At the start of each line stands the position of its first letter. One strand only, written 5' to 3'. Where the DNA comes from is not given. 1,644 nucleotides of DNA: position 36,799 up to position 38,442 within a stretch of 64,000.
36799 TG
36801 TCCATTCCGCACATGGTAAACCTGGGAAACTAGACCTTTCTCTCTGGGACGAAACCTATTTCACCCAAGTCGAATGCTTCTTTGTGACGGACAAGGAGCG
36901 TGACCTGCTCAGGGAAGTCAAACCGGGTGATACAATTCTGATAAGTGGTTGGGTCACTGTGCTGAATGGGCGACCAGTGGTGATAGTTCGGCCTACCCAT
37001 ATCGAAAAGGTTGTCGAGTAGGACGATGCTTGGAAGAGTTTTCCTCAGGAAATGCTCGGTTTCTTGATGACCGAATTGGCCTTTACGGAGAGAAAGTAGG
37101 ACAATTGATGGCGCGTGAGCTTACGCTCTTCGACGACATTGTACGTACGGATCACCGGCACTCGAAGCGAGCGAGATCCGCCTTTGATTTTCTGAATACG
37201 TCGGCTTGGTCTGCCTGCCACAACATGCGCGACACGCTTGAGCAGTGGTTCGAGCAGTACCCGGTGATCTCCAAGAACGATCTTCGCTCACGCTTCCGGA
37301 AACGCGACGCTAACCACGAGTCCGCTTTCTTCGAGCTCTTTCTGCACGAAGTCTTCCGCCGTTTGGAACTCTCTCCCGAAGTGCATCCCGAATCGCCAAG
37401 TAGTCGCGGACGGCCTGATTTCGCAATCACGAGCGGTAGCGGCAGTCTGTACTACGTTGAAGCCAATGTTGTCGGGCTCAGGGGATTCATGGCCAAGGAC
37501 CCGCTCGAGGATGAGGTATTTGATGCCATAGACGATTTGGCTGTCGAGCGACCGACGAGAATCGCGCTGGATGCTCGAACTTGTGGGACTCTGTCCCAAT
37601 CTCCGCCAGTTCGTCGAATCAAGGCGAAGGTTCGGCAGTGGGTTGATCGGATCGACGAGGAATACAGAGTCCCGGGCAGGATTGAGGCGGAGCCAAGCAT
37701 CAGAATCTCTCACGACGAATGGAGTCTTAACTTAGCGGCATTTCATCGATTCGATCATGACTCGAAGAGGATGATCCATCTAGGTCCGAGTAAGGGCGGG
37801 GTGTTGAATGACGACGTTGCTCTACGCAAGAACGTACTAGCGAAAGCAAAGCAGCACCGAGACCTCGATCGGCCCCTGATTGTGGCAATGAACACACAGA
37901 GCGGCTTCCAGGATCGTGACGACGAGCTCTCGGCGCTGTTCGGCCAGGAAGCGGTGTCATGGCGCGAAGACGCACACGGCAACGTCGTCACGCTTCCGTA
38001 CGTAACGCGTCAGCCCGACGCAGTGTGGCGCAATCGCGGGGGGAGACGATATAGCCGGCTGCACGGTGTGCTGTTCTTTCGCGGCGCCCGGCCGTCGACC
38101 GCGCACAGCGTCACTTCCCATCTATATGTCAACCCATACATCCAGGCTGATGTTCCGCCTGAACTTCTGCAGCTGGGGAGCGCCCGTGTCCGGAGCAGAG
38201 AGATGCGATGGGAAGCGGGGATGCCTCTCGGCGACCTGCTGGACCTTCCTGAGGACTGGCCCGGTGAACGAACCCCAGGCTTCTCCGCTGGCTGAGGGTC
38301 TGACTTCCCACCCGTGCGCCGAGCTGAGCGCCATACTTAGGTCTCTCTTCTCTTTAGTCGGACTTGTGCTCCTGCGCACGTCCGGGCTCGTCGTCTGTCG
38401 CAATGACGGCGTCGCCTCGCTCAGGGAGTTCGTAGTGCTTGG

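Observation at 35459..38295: Candidate two-gene defence cassette: HEPN + tandem OB-fold protein with a PD-(D/E)xK-like partner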

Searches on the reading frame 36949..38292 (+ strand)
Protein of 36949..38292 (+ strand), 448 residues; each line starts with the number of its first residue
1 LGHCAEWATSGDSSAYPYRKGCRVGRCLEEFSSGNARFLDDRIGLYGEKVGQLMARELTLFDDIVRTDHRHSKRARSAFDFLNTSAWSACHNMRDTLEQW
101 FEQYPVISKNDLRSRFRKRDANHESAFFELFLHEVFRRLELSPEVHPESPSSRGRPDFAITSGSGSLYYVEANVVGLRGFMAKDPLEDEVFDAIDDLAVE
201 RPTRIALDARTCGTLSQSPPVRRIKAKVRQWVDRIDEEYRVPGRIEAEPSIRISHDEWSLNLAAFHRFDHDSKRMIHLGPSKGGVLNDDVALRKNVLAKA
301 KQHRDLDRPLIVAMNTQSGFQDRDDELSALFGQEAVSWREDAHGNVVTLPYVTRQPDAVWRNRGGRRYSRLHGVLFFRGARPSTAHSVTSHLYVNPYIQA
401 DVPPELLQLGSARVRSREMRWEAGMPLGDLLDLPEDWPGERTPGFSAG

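Call 3: search_protein_families(library=pfam, proteins=[window:36949-38292:+], max_evalue=0.1)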
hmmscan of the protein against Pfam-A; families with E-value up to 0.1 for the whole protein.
window:36949-38292:+ (448 aa): 0 families

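Call 4: search_protein_families(library=padloc, proteins=[window:36949-38292:+], max_evalue=0.1)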
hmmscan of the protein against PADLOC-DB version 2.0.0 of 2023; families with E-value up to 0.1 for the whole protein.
window:36949-38292:+ (448 aa): 1 family
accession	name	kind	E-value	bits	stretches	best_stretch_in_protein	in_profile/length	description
PDLC04110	PD-T7-5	-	0.0004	17.6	1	122-174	53-99/346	-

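Call 8: find_homologous_proteins(query=window:37108-38292:+)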
Query window:37108-38292:+ (395 aa): 125 proteins with E <= 0.001 among 6453 candidates; the best 120 are listed.
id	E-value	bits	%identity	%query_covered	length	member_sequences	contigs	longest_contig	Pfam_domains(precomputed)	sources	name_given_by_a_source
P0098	1.7e-268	908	100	100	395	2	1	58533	-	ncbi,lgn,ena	-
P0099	5.8e-217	738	82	100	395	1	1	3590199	-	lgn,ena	-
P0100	3.0e-213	726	81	100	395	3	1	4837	-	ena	-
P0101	9.1e-213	725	81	100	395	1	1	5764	-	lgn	-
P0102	9.0e-211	718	80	100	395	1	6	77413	-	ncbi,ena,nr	ncbi:MAG: hypothetical protein OXG09_00010 [Chloroflexi bacterium]|nr:hypothetical protein [Chlorofl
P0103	7.7e-208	708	78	100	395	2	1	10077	-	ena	-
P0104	8.6e-208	708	79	100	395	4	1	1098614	-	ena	-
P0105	6.6e-205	699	79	99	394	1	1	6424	-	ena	-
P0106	1.8e-202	691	76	100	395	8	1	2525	-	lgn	-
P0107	3.8e-200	683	75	100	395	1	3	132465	-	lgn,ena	-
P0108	1.3e-197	675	76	100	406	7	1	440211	-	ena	-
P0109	1.3e-195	668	75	100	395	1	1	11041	-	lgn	-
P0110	2.4e-189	647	72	99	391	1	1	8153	-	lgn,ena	-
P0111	4.6e-185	633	72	100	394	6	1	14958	-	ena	-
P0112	4.8e-181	620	70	100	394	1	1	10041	-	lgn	-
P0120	7.4e-148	511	58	98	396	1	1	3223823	-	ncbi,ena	-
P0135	2.7e-101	358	45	98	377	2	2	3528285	-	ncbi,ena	-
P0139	3.2e-97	344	46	98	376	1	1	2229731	-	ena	-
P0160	5.4e-87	310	43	98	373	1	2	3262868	-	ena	-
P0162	3.1e-86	308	43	99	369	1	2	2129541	-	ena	-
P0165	3.9e-84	301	43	98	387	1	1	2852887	-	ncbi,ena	-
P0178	1.4e-50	191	36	95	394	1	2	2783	-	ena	-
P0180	2.1e-47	180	37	90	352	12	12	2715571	-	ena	-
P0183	1.7e-41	161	31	96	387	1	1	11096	-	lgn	-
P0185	6.1e-41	159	31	96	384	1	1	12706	-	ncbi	-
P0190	1.1e-38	151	31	96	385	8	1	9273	-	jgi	jgi:hypothetical protein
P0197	3.9e-37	146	31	99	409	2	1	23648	-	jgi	jgi:hypothetical protein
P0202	1.6e-35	141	28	96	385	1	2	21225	-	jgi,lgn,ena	-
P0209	4.6e-32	130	30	98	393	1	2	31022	-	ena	-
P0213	6.7e-27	113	27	90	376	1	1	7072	-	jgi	jgi:hypothetical protein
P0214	2.1e-26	111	30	80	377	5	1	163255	-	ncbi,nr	ncbi:hypothetical protein HX770_00185 [Vibrio parahaemolyticus]|nr:hypothetical protein [Vibrio para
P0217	1.1e-22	99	27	93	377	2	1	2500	-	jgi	jgi:hypothetical protein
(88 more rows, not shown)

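Call 17: search_solved_structures(query=A2, max_evalue=10, show_alignments=3)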
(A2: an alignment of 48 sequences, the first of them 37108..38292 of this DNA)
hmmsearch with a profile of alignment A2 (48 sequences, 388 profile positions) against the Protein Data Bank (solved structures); distinct sequences matched with E-value up to 10: 1.
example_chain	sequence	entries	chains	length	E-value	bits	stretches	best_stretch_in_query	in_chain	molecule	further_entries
8rx8_A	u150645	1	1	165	0.68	11.9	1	51-91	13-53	Probable calcium-binding protein CML18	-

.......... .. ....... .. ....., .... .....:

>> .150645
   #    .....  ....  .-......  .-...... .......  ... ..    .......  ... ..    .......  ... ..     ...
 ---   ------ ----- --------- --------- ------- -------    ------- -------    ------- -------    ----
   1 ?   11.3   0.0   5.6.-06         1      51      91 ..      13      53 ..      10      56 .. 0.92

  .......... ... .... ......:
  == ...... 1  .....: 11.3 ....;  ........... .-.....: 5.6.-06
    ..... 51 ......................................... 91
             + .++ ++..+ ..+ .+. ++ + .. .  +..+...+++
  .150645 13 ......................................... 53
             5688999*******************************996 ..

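Call 24: predict_structure(alignment_id=A2)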
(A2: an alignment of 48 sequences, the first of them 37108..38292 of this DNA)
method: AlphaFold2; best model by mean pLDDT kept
length: 395 residues; sequences in the alignment: 48
mean_pLDDT: 88.5   pTM: 0.84
mean pLDDT of the five models: 88.5, 87.9, 87.5, 87.2, 85.6
residues with pLDDT >= 90: 252; 70-90: 116; 50-70: 20; < 50: 7
segments of 3 or more residues with pLDDT < 50: 390-395
pLDDT, mean of each block of 10 residues (from residue 1): 77 88 89 94 97 95 84 96 98 84 94 96 66 89 89 92 92 96 91 94 94 90 77 77 93 94 77 90 83 80 86 91 94 94 95 97 90 96 81 35
secondary structure, 60 per line:
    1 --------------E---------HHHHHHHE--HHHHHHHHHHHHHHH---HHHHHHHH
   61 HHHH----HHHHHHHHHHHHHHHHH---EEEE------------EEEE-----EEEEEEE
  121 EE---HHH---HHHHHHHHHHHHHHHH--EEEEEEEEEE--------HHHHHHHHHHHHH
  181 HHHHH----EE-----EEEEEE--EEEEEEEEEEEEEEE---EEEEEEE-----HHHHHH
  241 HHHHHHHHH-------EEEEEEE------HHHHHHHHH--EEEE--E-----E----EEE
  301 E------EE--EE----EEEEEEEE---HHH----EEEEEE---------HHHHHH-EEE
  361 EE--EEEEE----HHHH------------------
elements in order: H25-31 H35-49 H53-64 H69-85 E89-92 E105-108 E114-122 H132-147 E150-159 H168-185 E197-202 E205-219 E223-229 H235-249 E257-263 H270-278 E281-284 E298-301 E318-325 E336-341 H351-356 E358-362 E365-369 H374-377

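Call 27: fold_search(model_id=the predicted structure, library=pdb)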
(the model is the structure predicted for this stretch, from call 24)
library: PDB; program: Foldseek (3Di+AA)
matches with E <= 10: 359; with E <= 0.001: 0
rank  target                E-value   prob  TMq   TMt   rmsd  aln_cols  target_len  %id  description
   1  7lw9_A                1.9e-01  0.08  0.08  0.11  16.0       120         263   14  Human Exonuclease 5 crystal structure in complex with ssDNA, Sm, and Na (released 2021-07-14)
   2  6ttx_B                2.2e-01  0.05  0.09  0.12  19.9       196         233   13  Crystal structure of the human METTL3-METTL14 complex bound to Compound 5 (ASI_M3M_051) (released 2020-03-04)
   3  9iab_A                2.3e-01  0.10  0.12  0.17  20.3       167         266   10  Structure of the Argonaute-associated Cas4 family protein 1 (ACE1) from Chroococcidiopsis thermalis (CtACE1) (released 2025-04-23)
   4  6ttp_B                2.6e-01  0.04  0.09  0.12  19.9       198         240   13  Crystal structure of the human METTL3-METTL14 complex bound to Compound 1/Adenosine (DHU_M3M_023) (released 2020-03-04)
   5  7lwa_A                3.1e-01  0.10  0.09  0.12  17.3       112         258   11  Human Exonuclease 5 crystal structure (T88E) in complex with ssDNA and Mg (released 2021-07-14)
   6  7acd_B                3.3e-01  0.04  0.09  0.12  19.8       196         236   14  Crystal structure of the human METTL3-METTL14 complex with compound T30 (UZH1a) (released 2020-10-28)
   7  7qpg_W                3.3e-01  0.03  0.08  0.05  25.7       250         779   10  Human RZZ kinetochore corona complex. (released 2022-03-16)
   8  7oek_B                3.5e-01  0.04  0.09  0.12  20.3       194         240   13  Crystal structure of the human METTL3-METTL14 complex with compound UOZ091 (released 2021-10-20)
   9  7jkl_A                3.7e-01  0.11  0.09  0.12  14.9       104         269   13  Human PrimPol misinserting dATP opposite the 8-oxoguanine lesion (3'-end base of the primer strand is 2',3'-dideoxy-te (released 2021-06-30)
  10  7lw7                  4.0e-01  0.09  0.09  0.12  16.7       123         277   12  Human Exonuclease 5 crystal structure (released 2021-07-14)
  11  5l6e_B                4.0e-01  0.03  0.08  0.11  19.9       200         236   13  Crystal structure of the human METTL3-METTL14 complex bound to SAM (released 2016-10-12)
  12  4ic1_D                4.2e-01  0.14  0.13  0.23  18.6       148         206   14  Crystal structure of SSO0001 (released 2013-01-16)
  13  9iac_A                4.4e-01  0.10  0.12  0.17  20.2       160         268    7  Structure of the Argonaute-associated Cas4 family protein 1 (ACE1) from Microcystis aeruginosa (MaACE1) (released 2025-04-23)
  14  9iac_B                4.4e-01  0.08  0.12  0.17  20.3       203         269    6  Structure of the Argonaute-associated Cas4 family protein 1 (ACE1) from Microcystis aeruginosa (MaACE1) (released 2025-04-23)
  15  7lw8_A                4.7e-01  0.08  0.08  0.12  15.9       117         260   13  Human Exonuclease 5 crystal structure in complex with a ssDNA (released 2021-07-14)
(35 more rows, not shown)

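Call 36: find_encoding_contigs(protein=P0099, flank=7000, max_places=2)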
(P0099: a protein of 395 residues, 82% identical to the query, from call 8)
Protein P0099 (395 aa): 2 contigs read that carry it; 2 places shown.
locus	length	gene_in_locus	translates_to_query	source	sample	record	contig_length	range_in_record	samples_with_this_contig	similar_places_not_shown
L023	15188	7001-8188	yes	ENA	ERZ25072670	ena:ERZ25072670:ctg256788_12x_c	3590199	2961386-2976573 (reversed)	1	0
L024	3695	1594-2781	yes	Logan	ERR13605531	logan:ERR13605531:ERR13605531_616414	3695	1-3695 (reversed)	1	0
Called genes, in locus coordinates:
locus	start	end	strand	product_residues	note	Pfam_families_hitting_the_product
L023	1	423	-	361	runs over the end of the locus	PF01408:GFO_IDH_MocA, PF02894:GFO_IDH_MocA_C, PF22725:GFO_IDH_MocA_C3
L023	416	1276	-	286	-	PF01261:AP_endonuc_2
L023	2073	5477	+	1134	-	PF02384:N6_Mtase, PF18135:Type_ISP_C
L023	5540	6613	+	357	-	-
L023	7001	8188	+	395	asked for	-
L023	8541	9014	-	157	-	-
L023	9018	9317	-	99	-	-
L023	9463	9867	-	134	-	-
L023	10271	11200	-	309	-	PF03417:AAT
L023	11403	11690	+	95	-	-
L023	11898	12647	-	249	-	PF13489:Methyltransf_23, PF08241:Methyltransf_11, PF08242:Methyltransf_12 (weak), PF13649:Methyltransf_25, PF13847:Methyltransf_31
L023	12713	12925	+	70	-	-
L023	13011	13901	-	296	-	PF00248:Aldo_ket_red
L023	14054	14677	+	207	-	PF13378:MR_MLE_C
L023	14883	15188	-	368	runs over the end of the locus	PF01408:GFO_IDH_MocA, PF02894:GFO_IDH_MocA_C (weak), PF22725:GFO_IDH_MocA_C3 (weak)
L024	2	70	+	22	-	?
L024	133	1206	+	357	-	-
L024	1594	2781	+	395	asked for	-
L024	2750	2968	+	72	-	-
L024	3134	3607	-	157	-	-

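Call 37: find_encoding_contigs(protein=P0120, flank=7000, max_places=2)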
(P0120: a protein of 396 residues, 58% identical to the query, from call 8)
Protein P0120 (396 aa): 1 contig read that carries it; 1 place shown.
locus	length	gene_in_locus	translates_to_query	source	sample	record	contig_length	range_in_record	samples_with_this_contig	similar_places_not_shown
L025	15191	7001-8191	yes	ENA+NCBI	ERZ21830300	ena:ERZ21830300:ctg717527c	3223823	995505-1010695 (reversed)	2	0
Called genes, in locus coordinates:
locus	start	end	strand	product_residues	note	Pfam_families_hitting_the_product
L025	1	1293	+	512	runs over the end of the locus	PF05598:DUF772 (faint), PF01609:DDE_Tnp_1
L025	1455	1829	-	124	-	-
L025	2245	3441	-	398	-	PF02771:Acyl-CoA_dh_N, PF02770:Acyl-CoA_dh_M, PF00441:Acyl-CoA_dh_1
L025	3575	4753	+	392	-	PF00296:Bac_luciferase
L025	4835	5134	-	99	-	PF10049:DUF2283 (weak)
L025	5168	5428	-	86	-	PF14076:DUF4258 (weak)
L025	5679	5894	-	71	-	PF10049:DUF2283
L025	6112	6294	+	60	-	-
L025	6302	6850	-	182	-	-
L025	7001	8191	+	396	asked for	-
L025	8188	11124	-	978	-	PF20465:MmeI_hel, PF20473:MmeI_Mtase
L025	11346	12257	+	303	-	PF00378:ECH_1, PF16113:ECH_2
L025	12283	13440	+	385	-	PF02515:CoA_transf_3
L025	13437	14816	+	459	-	PF02515:CoA_transf_3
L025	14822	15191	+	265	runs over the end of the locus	PF12697:Abhydrolase_6, PF00561:Abhydrolase_1, PF12146:Hydrolase_4, PF00561:Abhydrolase_1 (weak)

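Call 38: find_encoding_contigs(protein=P0135, flank=7000, max_places=2)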
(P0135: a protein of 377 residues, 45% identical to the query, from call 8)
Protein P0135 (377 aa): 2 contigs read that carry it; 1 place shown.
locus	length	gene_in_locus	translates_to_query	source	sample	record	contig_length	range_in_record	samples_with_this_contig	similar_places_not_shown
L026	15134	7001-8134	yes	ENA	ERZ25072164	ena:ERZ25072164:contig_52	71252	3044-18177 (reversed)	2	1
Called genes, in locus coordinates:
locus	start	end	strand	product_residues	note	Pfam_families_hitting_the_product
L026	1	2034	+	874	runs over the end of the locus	PF02384:N6_Mtase, PF20473:MmeI_Mtase (weak), PF07669:Eco57I (faint)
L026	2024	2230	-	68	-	-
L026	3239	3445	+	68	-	PF12161:HsdM_N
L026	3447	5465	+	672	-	PF12161:HsdM_N, PF02384:N6_Mtase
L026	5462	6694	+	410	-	PF01420:Methylase_S (weak)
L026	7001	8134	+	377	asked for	-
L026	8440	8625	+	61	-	-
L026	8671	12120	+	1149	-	PF04313:HSDR_N, PF00270:DEAD (weak), PF04851:ResIII, PF18766:SWI2_SNF2, PF22679:T1R_D3-like, PF04326:SLFN_AlbA_2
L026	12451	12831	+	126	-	-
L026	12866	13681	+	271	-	-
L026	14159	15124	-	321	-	PF00005:ABC_tran, PF13304:AAA_21 (faint), PF08352:oligo_HPY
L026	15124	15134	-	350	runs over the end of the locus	PF00005:ABC_tran, PF13304:AAA_21 (weak), PF08352:oligo_HPY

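Call 39: find_encoding_contigs(protein=P0165, flank=7000, max_places=1)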
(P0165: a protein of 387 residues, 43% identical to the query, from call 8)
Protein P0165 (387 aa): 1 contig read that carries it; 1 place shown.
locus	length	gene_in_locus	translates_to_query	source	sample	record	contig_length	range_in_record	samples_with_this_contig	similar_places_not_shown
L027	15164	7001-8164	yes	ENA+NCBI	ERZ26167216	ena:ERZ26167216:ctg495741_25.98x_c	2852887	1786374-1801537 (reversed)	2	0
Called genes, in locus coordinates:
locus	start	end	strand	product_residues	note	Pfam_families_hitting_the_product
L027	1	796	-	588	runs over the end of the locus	-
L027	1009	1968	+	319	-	PF07085:DRTGG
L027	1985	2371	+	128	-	PF13622:4HBT_3 (weak), PF03061:4HBT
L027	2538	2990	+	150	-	-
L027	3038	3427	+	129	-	PF08818:DUF1801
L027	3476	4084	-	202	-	PF01936:NYN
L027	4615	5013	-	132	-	-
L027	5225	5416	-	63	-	-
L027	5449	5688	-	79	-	-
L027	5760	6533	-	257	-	PF12773:DZR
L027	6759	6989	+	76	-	PF04255:DUF433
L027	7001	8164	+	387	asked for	-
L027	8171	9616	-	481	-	PF01555:N6_N4_Mtase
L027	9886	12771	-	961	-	PF20464:MmeI_N, PF20465:MmeI_hel, PF20473:MmeI_Mtase, PF20466:MmeI_TRD (weak)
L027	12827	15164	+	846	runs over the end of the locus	PF00580:UvrD-helicase, PF13245:AAA_19, PF13361:UvrD_C, PF13538:UvrD_C_2, PF21196:PcrA_UvrD_tudor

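Call 40: find_encoding_contigs(protein=P0180, flank=7000, max_places=2)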
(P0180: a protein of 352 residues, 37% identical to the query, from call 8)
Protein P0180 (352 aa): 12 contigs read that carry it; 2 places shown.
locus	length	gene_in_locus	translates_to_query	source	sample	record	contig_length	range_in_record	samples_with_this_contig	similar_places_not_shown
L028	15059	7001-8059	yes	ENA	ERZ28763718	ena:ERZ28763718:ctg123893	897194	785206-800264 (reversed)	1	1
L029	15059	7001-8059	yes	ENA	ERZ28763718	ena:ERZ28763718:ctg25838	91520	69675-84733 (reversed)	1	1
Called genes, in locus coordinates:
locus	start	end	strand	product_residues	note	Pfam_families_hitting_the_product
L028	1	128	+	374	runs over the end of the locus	PF02661:Fic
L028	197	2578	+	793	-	PF12228:DUF3604 (faint)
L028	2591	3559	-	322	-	PF00248:Aldo_ket_red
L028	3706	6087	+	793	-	PF12228:DUF3604 (faint)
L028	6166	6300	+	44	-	-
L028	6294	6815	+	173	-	PF14340:DUF4395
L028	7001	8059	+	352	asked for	-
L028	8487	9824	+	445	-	PF02881:SRP54_N, PF00448:SRP54, PF02978:SRP_SPB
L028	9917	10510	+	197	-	-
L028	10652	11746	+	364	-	PF01168:Ala_racemase_N, PF14031:D-ser_dehydrat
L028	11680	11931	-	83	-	-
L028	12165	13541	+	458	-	PF07498:Rho_N, PF07497:Rho_RNA_bind, PF00006:ATP-synt_ab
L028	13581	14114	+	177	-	PF01281:Ribosomal_L9_N, PF03948:Ribosomal_L9_C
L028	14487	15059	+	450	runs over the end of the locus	PF00772:DnaB, PF03796:DnaB_C, PF06745:ATPase (weak), PF13481:AAA_25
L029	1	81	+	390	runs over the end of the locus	PF02661:Fic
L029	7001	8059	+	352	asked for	-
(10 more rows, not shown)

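Call 41: find_encoding_contigs(protein=P0214, flank=7000, max_places=1)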
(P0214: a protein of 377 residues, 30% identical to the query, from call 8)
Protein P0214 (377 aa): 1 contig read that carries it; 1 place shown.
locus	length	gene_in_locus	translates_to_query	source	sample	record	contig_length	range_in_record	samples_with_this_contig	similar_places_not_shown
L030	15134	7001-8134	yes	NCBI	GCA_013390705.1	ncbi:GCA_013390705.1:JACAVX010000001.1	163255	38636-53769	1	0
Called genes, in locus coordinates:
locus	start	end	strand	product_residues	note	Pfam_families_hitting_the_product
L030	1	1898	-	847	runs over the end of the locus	PF01476:LysM (weak)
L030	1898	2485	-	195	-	PF13503:DUF4123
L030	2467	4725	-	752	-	PF05954:Phage_GPD, PF04717:Phage_base_V, PF22178:Gp5_trimer_C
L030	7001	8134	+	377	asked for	-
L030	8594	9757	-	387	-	PF00291:PALP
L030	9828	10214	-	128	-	PF01042:Ribonuc_L-PSP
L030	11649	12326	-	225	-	PF08348:PAS_6, PF13309:HTH_22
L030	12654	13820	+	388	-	PF01321:Creatinase_N, PF00557:Peptidase_M24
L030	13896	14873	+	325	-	PF00892:EamA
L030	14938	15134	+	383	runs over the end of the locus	PF01546:Peptidase_M20, PF07687:M20_dimer (weak)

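Call 45: search_protein_families(library=padloc, alignment_id=A2, max_evalue=0.1)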
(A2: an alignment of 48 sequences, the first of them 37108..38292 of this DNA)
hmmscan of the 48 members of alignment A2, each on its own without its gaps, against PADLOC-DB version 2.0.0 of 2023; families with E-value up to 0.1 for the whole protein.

A. member 1, window:37108-38292:+ (395 aa): 1 family
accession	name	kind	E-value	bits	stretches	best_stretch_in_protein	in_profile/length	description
PDLC04110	PD-T7-5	-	0.00028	18.1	1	68-121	52-99/346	-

B. families by the number of members that match (of 48 scanned): 4 families
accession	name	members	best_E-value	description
PDLC04110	PD-T7-5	45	1.8e-10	-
PDLC04073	PD-T7-1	10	3e-05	-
PDLC01754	Cas2e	4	0.013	-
PDLC02271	AbiEi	1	0.036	AbiEi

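Call 46: search_protein_families(library=pfam, alignment_id=A2, max_evalue=1)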
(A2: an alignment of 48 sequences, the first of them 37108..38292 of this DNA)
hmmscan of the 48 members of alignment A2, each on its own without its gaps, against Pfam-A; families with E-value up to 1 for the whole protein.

A. member 1, window:37108-38292:+ (395 aa): 0 families

B. families by the number of members that match (of 48 scanned): 18 families
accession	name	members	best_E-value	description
PF07308.18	DUF1456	1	0.043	Protein of unknown function (DUF1456)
PF00618.25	RasGEF_N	1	0.044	RasGEF N-terminal motif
PF04308.18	RNaseH_like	1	0.09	Ribonuclease H-like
PF13683.12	rve_3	1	0.11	Integrase core domain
PF12710.13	HAD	1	0.11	haloacid dehalogenase-like hydrolase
PF04471.18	Mrr_cat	1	0.15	Restriction endonuclease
PF25016.1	EGF_Pikachurin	1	0.17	Pikachurin, EGF-like domain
PF19512.4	DUF6046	1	0.18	Domain of unknown function (DUF6046)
PF19238.5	Radical_SAM_2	1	0.2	Radical SAM-like domain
PF05263.17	DUF722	1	0.2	Protein of unknown function (DUF722)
PF17352.7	MFS18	1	0.2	Male Flower Specific protein 18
PF04062.19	P21-Arc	1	0.2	ARP2/3 complex ARPC3 (21 kDa) subunit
PF16856.10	CDC4_D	1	0.24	Cell division control protein 4 dimerisation domain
PF00989.32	PAS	1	0.24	PAS fold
PF07585.17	BBP7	1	0.31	Putative beta barrel porin-7 (BBP7)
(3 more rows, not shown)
